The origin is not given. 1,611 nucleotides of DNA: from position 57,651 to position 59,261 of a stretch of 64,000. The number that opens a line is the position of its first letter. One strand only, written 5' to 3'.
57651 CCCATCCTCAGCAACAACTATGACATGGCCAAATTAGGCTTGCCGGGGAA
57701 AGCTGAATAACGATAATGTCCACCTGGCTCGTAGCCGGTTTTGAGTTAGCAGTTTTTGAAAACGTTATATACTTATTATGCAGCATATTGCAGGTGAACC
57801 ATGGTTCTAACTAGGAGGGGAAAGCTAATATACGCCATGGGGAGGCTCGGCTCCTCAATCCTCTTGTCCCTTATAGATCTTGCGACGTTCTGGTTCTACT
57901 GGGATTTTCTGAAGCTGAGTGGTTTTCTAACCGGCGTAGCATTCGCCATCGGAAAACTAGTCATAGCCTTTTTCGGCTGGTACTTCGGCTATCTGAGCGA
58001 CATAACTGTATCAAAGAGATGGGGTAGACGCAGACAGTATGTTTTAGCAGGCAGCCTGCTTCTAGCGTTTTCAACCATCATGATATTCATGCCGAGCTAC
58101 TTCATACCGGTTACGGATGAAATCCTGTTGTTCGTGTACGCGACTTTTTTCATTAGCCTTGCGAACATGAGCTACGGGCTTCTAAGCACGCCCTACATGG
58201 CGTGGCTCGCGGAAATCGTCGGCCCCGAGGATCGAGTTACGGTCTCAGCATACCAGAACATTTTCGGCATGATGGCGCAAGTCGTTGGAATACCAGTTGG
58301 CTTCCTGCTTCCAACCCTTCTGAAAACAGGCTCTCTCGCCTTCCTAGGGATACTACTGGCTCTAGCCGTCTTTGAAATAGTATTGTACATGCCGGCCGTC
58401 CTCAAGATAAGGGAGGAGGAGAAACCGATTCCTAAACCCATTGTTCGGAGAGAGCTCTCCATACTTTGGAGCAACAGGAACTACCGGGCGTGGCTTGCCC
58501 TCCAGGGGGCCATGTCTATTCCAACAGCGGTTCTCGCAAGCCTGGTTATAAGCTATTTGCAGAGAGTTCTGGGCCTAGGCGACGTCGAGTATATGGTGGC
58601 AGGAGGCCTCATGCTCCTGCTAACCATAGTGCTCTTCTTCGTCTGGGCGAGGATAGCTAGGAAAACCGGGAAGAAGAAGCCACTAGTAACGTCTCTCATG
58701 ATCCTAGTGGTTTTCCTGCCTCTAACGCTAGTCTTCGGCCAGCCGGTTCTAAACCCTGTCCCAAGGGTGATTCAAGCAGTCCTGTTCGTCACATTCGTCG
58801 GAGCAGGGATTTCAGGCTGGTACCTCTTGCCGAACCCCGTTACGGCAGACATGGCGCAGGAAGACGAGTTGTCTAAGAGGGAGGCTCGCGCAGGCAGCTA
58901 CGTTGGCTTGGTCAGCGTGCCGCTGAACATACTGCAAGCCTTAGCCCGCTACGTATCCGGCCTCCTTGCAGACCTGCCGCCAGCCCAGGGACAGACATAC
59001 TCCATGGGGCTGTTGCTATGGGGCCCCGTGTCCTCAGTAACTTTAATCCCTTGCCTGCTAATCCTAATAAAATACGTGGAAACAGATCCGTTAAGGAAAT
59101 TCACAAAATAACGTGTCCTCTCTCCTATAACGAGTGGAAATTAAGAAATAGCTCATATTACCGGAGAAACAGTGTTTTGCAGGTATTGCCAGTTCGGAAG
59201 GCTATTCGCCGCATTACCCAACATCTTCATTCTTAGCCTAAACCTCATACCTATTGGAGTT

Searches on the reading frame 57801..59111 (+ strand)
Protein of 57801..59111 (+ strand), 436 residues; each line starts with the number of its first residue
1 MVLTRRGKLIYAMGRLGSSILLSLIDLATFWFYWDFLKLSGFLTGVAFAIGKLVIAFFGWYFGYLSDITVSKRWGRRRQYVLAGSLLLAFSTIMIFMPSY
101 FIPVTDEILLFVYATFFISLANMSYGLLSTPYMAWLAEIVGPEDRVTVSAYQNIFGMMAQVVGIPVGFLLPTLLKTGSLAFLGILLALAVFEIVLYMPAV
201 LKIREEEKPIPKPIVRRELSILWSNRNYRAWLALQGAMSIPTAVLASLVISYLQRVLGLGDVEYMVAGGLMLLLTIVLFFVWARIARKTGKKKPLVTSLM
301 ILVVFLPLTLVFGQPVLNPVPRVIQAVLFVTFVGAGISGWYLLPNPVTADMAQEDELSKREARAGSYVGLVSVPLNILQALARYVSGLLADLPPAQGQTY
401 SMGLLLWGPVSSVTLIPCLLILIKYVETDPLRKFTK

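Call 29: search_protein_families(library=pfam, proteins=[window:57801-59111:+], max_evalue=0.0001)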
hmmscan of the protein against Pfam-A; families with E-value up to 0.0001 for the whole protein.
window:57801-59111:+ (436 aa): 2 families
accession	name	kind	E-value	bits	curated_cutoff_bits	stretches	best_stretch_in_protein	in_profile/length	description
PF13347.12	MFS_2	-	5.5e-33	114.6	27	1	10-422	1-414/427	MFS/sugar transport protein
PF07690.21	MFS_1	-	4.8e-19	68.9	33.4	1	26-354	16-325/347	Major Facilitator Superfamily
